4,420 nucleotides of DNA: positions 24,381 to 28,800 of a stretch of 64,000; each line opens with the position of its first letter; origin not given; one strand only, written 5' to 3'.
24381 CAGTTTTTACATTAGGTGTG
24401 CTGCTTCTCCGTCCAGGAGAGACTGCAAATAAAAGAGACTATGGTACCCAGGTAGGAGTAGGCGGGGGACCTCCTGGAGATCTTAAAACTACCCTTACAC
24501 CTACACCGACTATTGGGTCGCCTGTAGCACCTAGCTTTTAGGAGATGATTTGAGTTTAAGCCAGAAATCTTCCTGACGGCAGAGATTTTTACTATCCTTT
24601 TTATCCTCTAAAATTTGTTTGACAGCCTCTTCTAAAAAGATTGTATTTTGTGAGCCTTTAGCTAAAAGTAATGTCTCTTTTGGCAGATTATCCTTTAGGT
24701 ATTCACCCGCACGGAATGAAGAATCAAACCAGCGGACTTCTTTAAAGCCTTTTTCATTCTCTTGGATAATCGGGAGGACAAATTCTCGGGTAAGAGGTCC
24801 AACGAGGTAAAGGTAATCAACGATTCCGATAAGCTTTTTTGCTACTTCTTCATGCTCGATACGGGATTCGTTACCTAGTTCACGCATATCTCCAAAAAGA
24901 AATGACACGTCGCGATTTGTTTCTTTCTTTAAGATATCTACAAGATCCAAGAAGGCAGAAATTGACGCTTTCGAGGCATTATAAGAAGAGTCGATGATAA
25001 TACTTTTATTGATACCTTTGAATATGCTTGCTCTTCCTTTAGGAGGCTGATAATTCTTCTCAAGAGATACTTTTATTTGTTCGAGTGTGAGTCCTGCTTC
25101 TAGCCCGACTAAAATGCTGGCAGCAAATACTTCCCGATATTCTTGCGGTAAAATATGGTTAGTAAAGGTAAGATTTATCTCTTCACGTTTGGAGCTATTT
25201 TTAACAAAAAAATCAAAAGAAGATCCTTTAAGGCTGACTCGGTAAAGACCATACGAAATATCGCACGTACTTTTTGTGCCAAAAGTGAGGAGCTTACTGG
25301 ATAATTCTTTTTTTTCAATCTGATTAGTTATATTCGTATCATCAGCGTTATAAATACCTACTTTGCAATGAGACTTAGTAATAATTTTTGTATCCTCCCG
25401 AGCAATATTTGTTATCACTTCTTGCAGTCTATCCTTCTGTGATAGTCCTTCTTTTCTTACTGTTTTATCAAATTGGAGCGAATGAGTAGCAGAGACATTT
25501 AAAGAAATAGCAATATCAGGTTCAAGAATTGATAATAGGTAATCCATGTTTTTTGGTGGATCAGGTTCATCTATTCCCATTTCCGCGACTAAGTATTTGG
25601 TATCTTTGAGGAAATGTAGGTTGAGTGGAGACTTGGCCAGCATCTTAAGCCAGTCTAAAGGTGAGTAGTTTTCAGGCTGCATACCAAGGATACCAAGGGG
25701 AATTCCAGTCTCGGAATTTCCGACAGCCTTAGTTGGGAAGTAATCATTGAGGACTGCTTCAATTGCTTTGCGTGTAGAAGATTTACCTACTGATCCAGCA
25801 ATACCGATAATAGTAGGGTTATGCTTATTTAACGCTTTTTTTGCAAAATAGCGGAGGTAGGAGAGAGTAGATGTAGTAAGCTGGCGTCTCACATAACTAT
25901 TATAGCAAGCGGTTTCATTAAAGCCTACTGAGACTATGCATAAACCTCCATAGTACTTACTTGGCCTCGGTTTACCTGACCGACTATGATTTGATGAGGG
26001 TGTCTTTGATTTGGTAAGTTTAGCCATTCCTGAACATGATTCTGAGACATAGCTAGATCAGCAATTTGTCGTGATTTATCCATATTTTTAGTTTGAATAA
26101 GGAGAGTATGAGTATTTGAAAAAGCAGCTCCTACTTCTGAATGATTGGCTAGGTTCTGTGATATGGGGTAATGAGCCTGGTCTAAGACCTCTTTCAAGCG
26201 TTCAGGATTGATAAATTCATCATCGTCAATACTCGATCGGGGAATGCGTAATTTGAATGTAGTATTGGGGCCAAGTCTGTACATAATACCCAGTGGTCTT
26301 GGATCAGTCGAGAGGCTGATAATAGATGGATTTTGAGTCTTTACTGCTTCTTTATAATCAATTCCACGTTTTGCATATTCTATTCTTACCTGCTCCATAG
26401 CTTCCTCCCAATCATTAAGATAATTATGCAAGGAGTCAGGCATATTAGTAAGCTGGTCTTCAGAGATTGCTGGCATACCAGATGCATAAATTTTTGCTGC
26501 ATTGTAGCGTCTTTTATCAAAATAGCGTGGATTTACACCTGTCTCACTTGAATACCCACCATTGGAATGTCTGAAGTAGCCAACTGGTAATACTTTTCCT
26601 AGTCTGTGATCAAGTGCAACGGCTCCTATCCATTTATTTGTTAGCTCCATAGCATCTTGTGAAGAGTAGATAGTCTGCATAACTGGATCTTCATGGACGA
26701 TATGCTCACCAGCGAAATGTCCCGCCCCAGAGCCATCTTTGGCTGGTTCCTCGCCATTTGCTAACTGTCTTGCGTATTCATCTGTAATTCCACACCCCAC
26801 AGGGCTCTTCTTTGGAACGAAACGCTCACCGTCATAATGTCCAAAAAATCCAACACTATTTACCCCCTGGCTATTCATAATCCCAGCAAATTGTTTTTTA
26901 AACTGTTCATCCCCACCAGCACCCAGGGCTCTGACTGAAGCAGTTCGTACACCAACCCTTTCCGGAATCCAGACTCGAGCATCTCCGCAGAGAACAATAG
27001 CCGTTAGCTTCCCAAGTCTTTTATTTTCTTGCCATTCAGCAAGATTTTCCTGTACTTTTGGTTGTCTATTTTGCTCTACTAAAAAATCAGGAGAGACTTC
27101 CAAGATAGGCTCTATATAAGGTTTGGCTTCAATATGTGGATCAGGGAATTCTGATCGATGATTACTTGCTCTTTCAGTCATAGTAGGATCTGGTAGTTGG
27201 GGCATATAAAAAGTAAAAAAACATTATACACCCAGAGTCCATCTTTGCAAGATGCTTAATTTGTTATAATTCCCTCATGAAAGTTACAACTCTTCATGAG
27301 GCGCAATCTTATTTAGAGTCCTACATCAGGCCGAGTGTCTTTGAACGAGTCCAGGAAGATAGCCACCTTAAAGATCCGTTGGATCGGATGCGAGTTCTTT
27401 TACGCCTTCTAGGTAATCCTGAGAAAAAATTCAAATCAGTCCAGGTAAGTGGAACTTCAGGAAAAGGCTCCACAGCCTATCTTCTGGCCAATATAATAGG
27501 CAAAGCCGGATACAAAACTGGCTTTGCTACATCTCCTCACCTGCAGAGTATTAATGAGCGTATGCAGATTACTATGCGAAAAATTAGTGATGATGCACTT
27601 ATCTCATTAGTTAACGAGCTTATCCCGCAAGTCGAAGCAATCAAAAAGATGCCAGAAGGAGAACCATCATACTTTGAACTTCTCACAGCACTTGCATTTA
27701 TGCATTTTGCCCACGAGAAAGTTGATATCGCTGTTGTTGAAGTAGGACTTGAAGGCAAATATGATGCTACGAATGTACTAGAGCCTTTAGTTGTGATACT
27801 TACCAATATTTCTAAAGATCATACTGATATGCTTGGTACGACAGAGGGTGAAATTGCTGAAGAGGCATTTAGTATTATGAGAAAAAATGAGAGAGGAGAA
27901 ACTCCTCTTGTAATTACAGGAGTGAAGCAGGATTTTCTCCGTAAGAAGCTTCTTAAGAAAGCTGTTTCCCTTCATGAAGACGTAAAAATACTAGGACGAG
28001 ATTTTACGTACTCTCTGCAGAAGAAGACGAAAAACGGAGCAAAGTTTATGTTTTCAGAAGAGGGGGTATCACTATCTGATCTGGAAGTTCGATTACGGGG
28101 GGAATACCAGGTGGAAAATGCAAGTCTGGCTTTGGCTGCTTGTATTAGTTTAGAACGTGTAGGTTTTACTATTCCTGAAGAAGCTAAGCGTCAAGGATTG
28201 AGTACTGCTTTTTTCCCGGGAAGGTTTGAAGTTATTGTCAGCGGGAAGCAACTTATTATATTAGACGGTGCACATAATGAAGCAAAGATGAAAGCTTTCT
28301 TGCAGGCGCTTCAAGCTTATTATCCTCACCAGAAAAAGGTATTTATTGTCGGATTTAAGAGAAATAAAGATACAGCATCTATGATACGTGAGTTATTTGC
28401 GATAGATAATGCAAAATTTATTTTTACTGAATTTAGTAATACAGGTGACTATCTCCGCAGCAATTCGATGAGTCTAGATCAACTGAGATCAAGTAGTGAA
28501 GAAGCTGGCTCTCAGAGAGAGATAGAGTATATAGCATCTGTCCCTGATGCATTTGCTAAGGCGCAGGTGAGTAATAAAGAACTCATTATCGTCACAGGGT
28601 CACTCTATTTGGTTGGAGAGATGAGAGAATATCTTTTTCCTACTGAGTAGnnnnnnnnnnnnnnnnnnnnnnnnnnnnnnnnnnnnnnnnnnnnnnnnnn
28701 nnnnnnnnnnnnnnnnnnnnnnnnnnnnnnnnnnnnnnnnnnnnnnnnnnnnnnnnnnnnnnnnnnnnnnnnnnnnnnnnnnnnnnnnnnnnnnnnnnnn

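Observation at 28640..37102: Co-directional block of three dockerin-tailed secreted modular proteins plus a small anchored beta-domain protein: a candidate cohesin-dockerin-like surface assembly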

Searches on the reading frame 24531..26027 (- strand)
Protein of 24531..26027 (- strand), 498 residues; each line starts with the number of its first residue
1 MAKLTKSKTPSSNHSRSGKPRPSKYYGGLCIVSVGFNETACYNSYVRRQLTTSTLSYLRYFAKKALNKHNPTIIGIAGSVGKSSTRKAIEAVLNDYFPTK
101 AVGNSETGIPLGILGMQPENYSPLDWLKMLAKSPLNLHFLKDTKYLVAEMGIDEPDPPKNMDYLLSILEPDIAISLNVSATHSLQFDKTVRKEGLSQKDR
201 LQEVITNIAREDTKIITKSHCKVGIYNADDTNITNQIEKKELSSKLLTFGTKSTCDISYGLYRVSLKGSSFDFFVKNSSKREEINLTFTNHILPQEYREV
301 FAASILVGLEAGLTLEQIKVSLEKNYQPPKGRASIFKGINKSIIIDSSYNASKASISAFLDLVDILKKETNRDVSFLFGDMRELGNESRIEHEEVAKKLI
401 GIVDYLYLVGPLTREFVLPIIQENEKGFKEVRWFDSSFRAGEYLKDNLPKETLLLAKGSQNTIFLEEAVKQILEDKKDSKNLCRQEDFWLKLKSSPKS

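Call 67: search_protein_families(library=pfam, proteins=[window:24531-26027:-], max_evalue=0.001)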
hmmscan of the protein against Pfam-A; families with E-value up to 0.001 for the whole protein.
window:24531-26027:- (498 aa): 2 families
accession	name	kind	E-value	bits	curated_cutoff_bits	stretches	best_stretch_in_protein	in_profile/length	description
PF08245.18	Mur_ligase_M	-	5.2e-11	43.3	24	1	76-183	1-93/200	Mur ligase middle domain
PF02875.26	Mur_ligase_C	-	4.1e-10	41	28.4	1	331-459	1-126/127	Mur ligase, glutamate ligase domain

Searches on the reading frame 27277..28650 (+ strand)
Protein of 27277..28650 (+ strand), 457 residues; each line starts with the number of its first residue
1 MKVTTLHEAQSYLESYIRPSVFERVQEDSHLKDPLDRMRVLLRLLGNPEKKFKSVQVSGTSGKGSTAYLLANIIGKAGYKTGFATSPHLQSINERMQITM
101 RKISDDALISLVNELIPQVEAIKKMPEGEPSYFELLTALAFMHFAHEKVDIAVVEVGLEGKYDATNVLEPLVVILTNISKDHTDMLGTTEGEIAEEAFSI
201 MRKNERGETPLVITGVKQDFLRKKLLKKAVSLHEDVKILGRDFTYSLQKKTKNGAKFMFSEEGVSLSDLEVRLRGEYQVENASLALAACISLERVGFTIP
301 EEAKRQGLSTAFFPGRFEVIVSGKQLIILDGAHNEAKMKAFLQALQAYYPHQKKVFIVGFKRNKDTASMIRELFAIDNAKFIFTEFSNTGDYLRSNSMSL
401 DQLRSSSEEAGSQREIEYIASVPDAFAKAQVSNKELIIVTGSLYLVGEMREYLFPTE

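Call 67: search_protein_families(library=pfam, proteins=[window:27277-28650:+], max_evalue=0.001)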
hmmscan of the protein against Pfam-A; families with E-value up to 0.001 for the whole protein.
window:27277-28650:+ (457 aa): 2 families
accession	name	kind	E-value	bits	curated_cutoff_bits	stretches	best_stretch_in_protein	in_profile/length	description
PF08245.18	Mur_ligase_M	-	1.4e-16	61.5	24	1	57-289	1-200/200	Mur ligase middle domain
PF02875.26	Mur_ligase_C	-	6.4e-13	50.1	28.4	1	315-442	1-126/127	Mur ligase, glutamate ligase domain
